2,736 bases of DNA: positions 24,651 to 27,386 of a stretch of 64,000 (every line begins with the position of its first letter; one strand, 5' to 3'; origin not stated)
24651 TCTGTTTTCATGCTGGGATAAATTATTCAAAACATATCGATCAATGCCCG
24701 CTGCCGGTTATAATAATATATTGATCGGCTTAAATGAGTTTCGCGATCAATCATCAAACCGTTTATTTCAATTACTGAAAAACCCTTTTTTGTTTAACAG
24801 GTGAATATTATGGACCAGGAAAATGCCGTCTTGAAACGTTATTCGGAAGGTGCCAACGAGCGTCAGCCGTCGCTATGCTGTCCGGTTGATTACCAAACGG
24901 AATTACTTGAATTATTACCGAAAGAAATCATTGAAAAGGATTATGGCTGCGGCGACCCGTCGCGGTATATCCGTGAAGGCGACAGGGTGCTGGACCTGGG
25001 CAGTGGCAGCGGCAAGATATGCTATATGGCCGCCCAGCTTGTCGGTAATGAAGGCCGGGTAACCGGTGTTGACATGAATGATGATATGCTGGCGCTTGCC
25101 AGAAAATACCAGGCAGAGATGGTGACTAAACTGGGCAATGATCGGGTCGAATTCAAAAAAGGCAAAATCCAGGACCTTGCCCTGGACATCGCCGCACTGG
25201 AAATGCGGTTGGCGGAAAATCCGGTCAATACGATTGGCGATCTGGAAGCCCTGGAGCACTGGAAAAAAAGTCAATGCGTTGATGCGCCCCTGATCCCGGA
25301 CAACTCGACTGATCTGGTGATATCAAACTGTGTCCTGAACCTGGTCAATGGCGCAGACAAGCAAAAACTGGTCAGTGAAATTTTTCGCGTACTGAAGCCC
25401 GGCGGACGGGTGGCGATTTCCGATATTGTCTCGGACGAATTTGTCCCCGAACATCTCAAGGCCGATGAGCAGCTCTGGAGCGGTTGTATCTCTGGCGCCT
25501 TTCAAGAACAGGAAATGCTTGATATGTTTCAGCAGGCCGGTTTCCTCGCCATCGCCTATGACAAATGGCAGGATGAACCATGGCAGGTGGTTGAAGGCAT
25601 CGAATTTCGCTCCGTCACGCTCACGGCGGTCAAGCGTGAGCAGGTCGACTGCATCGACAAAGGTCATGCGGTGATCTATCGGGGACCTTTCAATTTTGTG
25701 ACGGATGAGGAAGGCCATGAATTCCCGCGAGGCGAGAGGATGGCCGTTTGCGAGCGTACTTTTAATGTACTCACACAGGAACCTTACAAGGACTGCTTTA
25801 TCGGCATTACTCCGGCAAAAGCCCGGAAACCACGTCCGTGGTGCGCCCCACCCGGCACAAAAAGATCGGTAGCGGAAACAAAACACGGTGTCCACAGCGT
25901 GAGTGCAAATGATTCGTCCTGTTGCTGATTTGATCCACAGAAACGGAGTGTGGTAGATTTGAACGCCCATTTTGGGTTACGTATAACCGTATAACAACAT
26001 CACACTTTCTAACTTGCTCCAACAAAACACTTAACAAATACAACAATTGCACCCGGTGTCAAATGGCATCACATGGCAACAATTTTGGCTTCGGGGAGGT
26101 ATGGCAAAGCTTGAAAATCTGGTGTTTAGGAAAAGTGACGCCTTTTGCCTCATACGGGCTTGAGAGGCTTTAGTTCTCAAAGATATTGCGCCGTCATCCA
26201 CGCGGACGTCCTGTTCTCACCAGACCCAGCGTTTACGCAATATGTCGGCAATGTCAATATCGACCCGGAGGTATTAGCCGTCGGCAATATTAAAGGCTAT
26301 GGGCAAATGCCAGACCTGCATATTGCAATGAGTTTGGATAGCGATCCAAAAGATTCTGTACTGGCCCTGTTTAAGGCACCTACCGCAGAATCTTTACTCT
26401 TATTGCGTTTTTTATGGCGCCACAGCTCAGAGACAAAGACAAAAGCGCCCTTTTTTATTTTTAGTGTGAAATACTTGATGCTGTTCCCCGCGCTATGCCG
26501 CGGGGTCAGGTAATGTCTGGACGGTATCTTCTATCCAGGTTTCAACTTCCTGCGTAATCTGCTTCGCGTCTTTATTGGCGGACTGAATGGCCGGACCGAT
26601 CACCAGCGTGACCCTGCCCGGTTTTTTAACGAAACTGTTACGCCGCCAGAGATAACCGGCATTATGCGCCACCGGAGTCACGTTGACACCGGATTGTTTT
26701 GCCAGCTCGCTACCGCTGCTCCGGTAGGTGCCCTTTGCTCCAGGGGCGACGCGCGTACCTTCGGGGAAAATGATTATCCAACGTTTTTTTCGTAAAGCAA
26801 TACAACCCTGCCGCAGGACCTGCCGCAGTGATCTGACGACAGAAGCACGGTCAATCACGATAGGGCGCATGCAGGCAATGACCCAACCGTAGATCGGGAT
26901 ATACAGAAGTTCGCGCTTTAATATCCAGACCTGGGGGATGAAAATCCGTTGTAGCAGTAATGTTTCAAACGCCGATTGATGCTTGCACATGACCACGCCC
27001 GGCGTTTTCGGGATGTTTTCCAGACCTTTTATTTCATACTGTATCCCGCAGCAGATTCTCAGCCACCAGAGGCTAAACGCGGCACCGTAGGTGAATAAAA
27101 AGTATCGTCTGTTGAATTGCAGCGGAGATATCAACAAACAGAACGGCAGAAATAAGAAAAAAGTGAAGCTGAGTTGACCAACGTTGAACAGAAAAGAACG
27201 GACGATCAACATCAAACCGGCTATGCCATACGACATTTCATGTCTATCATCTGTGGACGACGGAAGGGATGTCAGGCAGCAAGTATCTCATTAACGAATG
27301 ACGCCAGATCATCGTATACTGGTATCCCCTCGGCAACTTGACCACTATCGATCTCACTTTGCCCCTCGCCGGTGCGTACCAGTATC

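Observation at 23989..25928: Translationally coupled fatty-acid-hydroxylase-superfamily enzyme plus ArsM-like methyltransferase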

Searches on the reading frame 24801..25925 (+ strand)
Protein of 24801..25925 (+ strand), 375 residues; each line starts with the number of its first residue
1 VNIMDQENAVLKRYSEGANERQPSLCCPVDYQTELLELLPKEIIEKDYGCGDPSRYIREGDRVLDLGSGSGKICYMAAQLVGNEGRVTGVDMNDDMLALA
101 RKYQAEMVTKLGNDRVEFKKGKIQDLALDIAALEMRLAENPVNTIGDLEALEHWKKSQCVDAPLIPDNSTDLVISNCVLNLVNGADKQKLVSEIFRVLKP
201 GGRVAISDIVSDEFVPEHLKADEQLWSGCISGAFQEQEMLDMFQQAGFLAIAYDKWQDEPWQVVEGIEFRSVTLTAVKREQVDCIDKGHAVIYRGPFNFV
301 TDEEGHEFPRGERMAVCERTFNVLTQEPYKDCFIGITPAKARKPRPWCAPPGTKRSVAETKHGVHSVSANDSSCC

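Call 3: search_protein_families(library=pfam, proteins=[window:24801-25925:+], max_evalue=0.01)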
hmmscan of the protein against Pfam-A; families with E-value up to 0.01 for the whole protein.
window:24801-25925:+ (375 aa): 13 families
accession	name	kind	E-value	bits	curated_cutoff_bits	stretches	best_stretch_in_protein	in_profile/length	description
PF13847.12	Methyltransf_31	-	1.6e-29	102.9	27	2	58-127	2-67/145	Methyltransferase domain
PF13649.12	Methyltransf_25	-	1.9e-18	67.4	27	2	63-130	1-62/97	Methyltransferase domain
PF08241.18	Methyltransf_11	-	2.3e-17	63.8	21.2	2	159-206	51-95/95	Methyltransferase domain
PF01209.24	Ubie_methyltran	-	4.2e-14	52.9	20.1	2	58-127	46-111/233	ubiE/COQ5 methyltransferase family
PF08242.18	Methyltransf_12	-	1.2e-10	42.4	30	1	64-204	1-98/98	Methyltransferase domain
PF13489.12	Methyltransf_23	-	1.1e-09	38.7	27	1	57-248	20-159/164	Methyltransferase domain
PF01135.25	PCMT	-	2.3e-06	28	20.3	1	57-120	71-130/210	Protein-L-isoaspartate(D-aspartate) O-methyltransferase (PCMT)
PF01728.25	FtsJ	-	1.1e-05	25.9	24.1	1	56-126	18-78/181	FtsJ-like methyltransferase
PF06325.19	PrmA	-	6e-05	23.1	22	0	55-101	157-201/296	Ribosomal protein L11 methyltransferase (PrmA)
PF20922.3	Anamorsin_N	-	0.00051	20.2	27.1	1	168-227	50-109/163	Anamorsin, N-terminal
PF05148.21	Methyltransf_8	-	0.00064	20.1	27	1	124-211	73-161/219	Hypothetical methyltransferase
PF05175.20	MTS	-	0.0019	18.3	23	0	60-104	32-75/170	Methyltransferase small domain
PF00107.32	ADH_zinc_N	-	0.004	17.5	31.8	0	71-111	3-41/129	Zinc-binding dehydrogenase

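Call 4: search_protein_families(library=ncbifam, proteins=[window:24801-25925:+], max_evalue=0.01)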
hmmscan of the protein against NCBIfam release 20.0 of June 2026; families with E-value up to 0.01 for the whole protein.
window:24801-25925:+ (375 aa): 46 families (the best 25 are shown)
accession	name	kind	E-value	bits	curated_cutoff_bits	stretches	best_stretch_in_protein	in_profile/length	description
NF040538.1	methyl_ArsM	equivalog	1.5e-104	350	500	1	20-323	22-326/356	arsinothricin biosynthesis methyltransferase ArsM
NF008823.0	PRK11873.1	subfamily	4.4e-57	193.6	263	2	165-255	142-230/272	arsenite methyltransferase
NF038099.1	AsSugarArsM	exception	4.8e-39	134.4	400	2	156-334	122-308/321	arsenosugar biosynthesis arsenite methyltransferase ArsM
NF041537.1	ArsM_AhpD_UU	exception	4e-37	127.8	510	2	165-250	141-224/345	arsenite methyltransferase/AhpD domain selenoprotein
NF041536.1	ArsM_DUF2284_UU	exception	1.5e-32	112.5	575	2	165-251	141-225/459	arsenite methyltransferase/DUF2284 domain selenoprotein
NF047649.1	MTase_UXPK_star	exception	5.4e-32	110.9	460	2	30-133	46-147/283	methyltransferase/UXPK-star double selenoprotein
NF040539.1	AST_met_ArsM_2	exception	7.7e-21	75.1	240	1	167-253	126-210/262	putative arsinothricin biosynthesis methyltransferase ArsM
NF045667.1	MTase_DVU1556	equivalog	2.2e-20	73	155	2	162-250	77-162/213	DVU_1556 family methyltransferase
NF001244.0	PRK00216.1-5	equivalog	1.5e-15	57.1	216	2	59-129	48-115/236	bifunctional demethylmenaquinone methyltransferase/2-methoxy-6-polyprenyl-1,4-benzoquinol methylase UbiE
NF043040.1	corrin_prot_MT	hypoth_equivalog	6.5e-15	55.1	180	2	55-126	37-102/216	corrinoid protein-associated methyltransferase CpaM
TIGR01934.1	MenG_MenH_UbiE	subfamily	4.8e-13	48.9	158.35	2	59-129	39-103/223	ubiquinone/menaquinone biosynthesis methyltransferase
NF052510.1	methyltran_MpqE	exception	1.2e-12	47.8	335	1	58-134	45-118/234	methyl-plastoquinone biosynthesis methyltransferase MpqE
NF001240.0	PRK00216.1-1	equivalog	2.7e-12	46.3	378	2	57-103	61-107/251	bifunctional demethylmenaquinone methyltransferase/2-methoxy-6-polyprenyl-1,4-benzoquinol methylase UbiE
TIGR02752.1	MenG_heptapren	equivalog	4.3e-10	39.5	419.85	1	57-126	43-108/231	demethylmenaquinone methyltransferase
TIGR02072.1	BioC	equivalog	5.1e-10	39.6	184.95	1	126-214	62-140/244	malonyl-ACP O-methyltransferase BioC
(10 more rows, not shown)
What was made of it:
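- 24810..25928 (+): MT: 372-aa ArsM-type SAM methyltransferase with BgArsM-like architecture. An alternative GTG start at 24801 would give 375 aa. NCBIfam NF040538 350 bits (cut-off 500), PRK11873 194 (263), AsSugarArsM 134 (400) (call 4).
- The MT scores below every curated ArsM cut-off (call 4), and nobody has assayed this clade. The MT falls below all curated ArsM cut-offs (call 4). Several related ArsM-like NCBIfam models are selenoproteins (call 4).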

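Call 7: search_solved_structures(query=window:24801-25925:+, show_alignments=3, max_evalue=0.00001)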
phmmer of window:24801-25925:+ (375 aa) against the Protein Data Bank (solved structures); distinct sequences matched with E-value up to 0.00001: 8.
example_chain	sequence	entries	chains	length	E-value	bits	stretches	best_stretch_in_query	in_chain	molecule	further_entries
5evj_A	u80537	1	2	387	4.5e-30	108.2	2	35-125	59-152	Arsenite methyltransferase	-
4kw7_A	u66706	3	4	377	1e-29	107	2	33-127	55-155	Arsenic methyltransferase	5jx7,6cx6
4fr0_A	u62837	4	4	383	1.1e-29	106.9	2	33-127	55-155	Arsenic methyltransferase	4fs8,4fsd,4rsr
8xt7_A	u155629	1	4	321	4.2e-29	105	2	165-333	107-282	Arsenite methyltransferase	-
5eg5_A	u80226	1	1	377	1.8e-28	102.9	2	33-127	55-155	Arsenic methyltransferase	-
3sm3_A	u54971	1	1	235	2.6e-07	33.3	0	55-119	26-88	SAM-dependent methyltransferases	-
5wp5_A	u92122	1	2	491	3.8e-07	32.8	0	158-217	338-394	Phosphomethylethanolamine N-methyltransferase 2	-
5wp4_A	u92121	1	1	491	9.4e-07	31.4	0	163-218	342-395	Phosphoethanolamine N-methyltransferase 1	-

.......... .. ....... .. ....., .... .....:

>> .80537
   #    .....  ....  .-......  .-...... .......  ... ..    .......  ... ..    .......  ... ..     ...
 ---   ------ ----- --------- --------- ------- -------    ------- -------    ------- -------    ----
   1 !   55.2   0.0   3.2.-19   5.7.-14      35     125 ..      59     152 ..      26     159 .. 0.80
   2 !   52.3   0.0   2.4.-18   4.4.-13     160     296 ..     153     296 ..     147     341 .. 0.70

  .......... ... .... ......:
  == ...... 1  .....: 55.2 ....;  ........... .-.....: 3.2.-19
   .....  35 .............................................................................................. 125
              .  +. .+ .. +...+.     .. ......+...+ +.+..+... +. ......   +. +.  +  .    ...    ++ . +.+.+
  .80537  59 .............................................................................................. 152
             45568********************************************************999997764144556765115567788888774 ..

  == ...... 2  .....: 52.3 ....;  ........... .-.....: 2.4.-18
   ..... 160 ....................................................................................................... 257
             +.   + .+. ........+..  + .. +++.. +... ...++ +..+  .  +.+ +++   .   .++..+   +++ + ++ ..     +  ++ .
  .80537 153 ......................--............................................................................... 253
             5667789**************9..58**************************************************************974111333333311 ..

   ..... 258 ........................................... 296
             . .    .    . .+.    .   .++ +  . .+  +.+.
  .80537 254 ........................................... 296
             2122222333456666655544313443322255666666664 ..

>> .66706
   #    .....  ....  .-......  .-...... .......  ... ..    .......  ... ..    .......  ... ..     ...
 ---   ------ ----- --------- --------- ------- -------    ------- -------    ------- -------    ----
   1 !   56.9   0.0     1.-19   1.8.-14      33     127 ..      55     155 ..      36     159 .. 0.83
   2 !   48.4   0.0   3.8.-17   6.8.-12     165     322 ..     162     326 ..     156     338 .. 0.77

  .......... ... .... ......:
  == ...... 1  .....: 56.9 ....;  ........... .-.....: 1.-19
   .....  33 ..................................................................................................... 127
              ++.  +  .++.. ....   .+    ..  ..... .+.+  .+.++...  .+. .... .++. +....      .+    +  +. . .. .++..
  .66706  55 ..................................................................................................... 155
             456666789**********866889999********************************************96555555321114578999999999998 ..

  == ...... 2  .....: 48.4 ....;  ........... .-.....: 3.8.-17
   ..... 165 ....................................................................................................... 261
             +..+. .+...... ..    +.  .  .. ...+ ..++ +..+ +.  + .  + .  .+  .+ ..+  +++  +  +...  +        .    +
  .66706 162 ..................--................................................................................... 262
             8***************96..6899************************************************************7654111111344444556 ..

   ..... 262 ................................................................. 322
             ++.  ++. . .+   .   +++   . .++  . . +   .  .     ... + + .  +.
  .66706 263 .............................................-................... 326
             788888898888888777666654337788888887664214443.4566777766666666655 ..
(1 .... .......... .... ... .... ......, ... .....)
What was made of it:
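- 24810..25928 (+): PDB ArsM structures match at E 4.5e-30 to 1.8e-28 (call 7).
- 24876..25487 (+): ArsM catalytic cysteines in 375-aa numbering: C26/C27 (24876-24881), C50 (24948-24950), C177 (25329-25331), C229 (25485-25487). C50, C177 and C229 align with CmArsM Cys72, Cys174 and Cys224 (call 7).
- Closest known: Canonical detoxifying ArsM/AS3MT. Same: E-values are about 1e-29 to 1e-30 (call 7).
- Checked: It matches ArsM-type NCBIfam models and solved ArsM structures at E about 1e-29 to 1e-30 (calls 3, 4, 7). The position after 'NCV' varies between ArsMs: Cys in CmArsM, Ile in the Chlamydomonas enzyme, Leu here (call 7).
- The premise of a lost As-binding cysteine is false (call 7).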

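Call 8: find_homologous_proteins(query=window:24801-25925:+)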
Query window:24801-25925:+ (375 aa): 8000 proteins with E <= 0.001 among 8000 candidates; the best 120 are listed.
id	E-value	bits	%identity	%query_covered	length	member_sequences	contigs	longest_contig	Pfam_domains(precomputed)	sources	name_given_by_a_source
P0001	2.1e-254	861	100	99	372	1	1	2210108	PF13847.13,PF13489.13,PF13649.13,PF01135.26,PF01728.26,PF01209.25,PF08241.19,PF08242.19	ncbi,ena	-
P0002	3.8e-201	686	78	99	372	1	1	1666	PF13847.13,PF13489.13,PF06325.20,PF13649.13,PF01728.26,PF01209.25,PF08241.19,PF08242.19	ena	-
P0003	2.0e-200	684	78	99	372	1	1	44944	PF13847.13,PF13489.13,PF06325.20,PF13649.13,PF01135.26,PF01728.26,PF01209.25,PF08241.19,PF08242.19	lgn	-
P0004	5.7e-200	682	78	99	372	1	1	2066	PF13847.13,PF13489.13,PF06325.20,PF13649.13,PF01728.26,PF01209.25,PF08241.19,PF08242.19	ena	-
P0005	3.0e-194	663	75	99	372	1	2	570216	PF13847.13,PF13489.13,PF13649.13,PF01135.26,PF01728.26,PF01209.25,PF08241.19,PF08242.19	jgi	jgi:arsenite methyltransferase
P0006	4.6e-194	663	76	99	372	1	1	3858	PF13847.13,PF13489.13,PF13649.13,PF01135.26,PF01728.26,PF01209.25,PF08241.19,PF08242.19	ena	-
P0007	2.3e-193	660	75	99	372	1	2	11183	PF13847.13,PF13489.13,PF06325.20,PF13649.13,PF01135.26,PF01728.26,PF01209.25,PF08241.19,PF08242.19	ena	-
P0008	3.1e-193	660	75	99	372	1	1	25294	PF13847.13,PF13489.13,PF06325.20,PF13649.13,PF01135.26,PF01728.26,PF01209.25,PF08241.19,PF08242.19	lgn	-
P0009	3.6e-193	660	74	99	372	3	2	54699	PF13847.13,PF13489.13,PF13649.13,PF01728.26,PF01209.25,PF08241.19,PF08242.19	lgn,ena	-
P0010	4.3e-193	660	76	99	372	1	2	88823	PF13847.13,PF13489.13,PF13649.13,PF01728.26,PF01209.25,PF08241.19,PF08242.19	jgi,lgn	jgi:ubiquinone/menaquinone biosynthesis C-methylase UbiE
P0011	4.5e-193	660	75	99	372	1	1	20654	PF13847.13,PF13489.13,PF13649.13,PF01728.26,PF01209.25,PF08241.19,PF08242.19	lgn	-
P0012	2.1e-192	657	75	99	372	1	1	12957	PF13847.13,PF13489.13,PF06325.20,PF13649.13,PF01728.26,PF01209.25,PF08241.19,PF08242.19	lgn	-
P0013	3.9e-192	656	74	99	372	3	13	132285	PF13847.13,PF13489.13,PF06325.20,PF13649.13,PF01728.26,PF01209.25,PF08241.19,PF08242.19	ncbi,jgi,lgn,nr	ncbi:MAG TPA: methyltransferase domain-containing protein [Thiotrichaceae bacterium]|jgi:SAM-depende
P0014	4.4e-192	656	74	99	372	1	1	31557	PF13847.13,PF13489.13,PF06325.20,PF13649.13,PF01135.26,PF01728.26,PF01209.25,PF08241.19,PF08242.19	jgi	jgi:arsenite methyltransferase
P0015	4.5e-192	656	74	99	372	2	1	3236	PF13847.13,PF13489.13,PF06325.20,PF13649.13,PF01135.26,PF01728.26,PF01209.25,PF08241.19,PF08242.19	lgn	-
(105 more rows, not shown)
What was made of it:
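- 24810..25928 (+): The database copy P0001 is 372 aa (call 8).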

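Call 11: find_related_loci(query=window:24810-25925:+, collection=genome_contigs, flank=8000)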
Query window:24810-25925:+ (372 aa) in genome_contigs; peptide patterns used: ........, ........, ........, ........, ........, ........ (x = any residue, [..] = any of these).
599 stretches matched a pattern (row limit reached: there are more); 464 encode a relative of the query (tblastn E <= 1e-3); the best 80 are kept; 80 distinct loci.
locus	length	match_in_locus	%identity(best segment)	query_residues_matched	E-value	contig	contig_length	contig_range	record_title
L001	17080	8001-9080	77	1-360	0e+0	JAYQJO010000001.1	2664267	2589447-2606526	MAG: Pseudomonadota bacterium isolate SD4487_NP_metabat_bins_2.tsv.068 contig_8771_pilon, whole genome shotgun sequence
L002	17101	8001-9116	74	1-372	0e+0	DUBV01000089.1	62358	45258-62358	MAG TPA_asm: Thiotrichaceae bacterium isolate UWMA-0311 NODE_736_length_62358_cov_0.627379, whole genome shotgun sequenc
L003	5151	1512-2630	74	1-372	0e+0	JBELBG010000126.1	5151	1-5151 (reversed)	MAG: Thiotrichaceae bacterium isolate REMEI003_ass_metaspades_bin.265 NODE_25799_length_5151_cov_3.637166, whole genome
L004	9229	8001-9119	74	1-372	0e+0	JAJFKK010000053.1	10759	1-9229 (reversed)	MAG: Gammaproteobacteria bacterium isolate OFTM102 OFTM102_52, whole genome shotgun sequence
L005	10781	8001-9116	71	1-372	4e-180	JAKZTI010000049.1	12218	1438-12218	MAG: Gammaproteobacteria bacterium isolate Langseth_MAG_00055 Langseth_MAG_00055_000000000049, whole genome shotgun sequ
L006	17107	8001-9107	70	4-372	3e-178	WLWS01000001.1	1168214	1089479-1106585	MAG: Gammaproteobacteria bacterium isolate MH-Pat-SR_autometa_4-1 NODE_7_length_1168214_cov_10.921317, whole genome shot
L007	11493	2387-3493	71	4-372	1e-177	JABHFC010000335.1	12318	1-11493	MAG: Gammaproteobacteria bacterium isolate SI037_bin171 k141_2637953, whole genome shotgun sequence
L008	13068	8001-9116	69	1-372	3e-177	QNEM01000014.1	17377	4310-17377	MAG: Gammaproteobacteria bacterium isolate B40_G6 B40_Guay6_scaffold_01536, whole genome shotgun sequence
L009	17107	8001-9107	69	4-372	4e-177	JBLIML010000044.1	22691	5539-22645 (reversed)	MAG: Planctomycetota bacterium isolate 3300053785_88 Ga0535658_0004857, whole genome shotgun sequence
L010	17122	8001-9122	70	1-372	3e-176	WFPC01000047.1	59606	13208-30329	MAG: Gammaproteobacteria bacterium isolate S012_40 k151_37049, whole genome shotgun sequence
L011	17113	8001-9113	69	1-371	1e-175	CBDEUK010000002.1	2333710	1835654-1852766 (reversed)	MAG: Gammaproteobacteria bacterium isolate aaa19712-8064-448f-a3ea-3039ebdaf282 genome assembly, contig: contig_2, whole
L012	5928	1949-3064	69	1-372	8e-178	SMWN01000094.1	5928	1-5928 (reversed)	MAG: Gammaproteobacteria bacterium isolate CR02bin7 k141_1037000, whole genome shotgun sequence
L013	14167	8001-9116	69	1-372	5e-174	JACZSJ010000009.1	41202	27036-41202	MAG: Proteobacteria bacterium isolate B10T3L8 B10T3L8_NODE192, whole genome shotgun sequence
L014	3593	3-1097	69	8-372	9e-180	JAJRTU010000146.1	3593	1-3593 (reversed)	MAG: Gammaproteobacteria bacterium isolate Dive96_bin10.122 k141_1798015, whole genome shotgun sequence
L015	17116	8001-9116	68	1-372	9e-172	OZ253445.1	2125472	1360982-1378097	MAG: Gammaproteobacteria bacterium isolate 784a0e4a-5893-478c-96b6-681db1ea85f7 genome assembly, chromosome: 1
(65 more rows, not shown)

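Call 23: list_cluster_members(proteins=[P0001, P0121])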
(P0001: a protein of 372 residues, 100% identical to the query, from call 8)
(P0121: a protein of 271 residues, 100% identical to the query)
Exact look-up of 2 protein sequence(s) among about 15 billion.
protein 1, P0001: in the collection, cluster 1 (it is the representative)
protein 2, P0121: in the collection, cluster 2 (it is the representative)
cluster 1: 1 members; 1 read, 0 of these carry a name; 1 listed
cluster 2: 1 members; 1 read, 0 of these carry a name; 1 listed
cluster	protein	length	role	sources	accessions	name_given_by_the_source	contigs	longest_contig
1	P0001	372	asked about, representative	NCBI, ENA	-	-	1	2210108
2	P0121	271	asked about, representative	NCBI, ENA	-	-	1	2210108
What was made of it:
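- Tried and rejected: The cluster look-up returned no names or accessions (call 23).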

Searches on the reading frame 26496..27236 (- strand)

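Call 49: search_protein_families(library=pfam, proteins=[window:26496-27236:-], max_evalue=0.001)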
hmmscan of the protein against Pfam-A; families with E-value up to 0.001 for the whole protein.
window:26496-27236:- (247 aa): 1 family
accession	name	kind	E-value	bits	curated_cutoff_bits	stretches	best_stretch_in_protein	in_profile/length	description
PF01553.26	Acyltransferase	-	3.1e-17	63.1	23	1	68-191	3-131/132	Acyltransferase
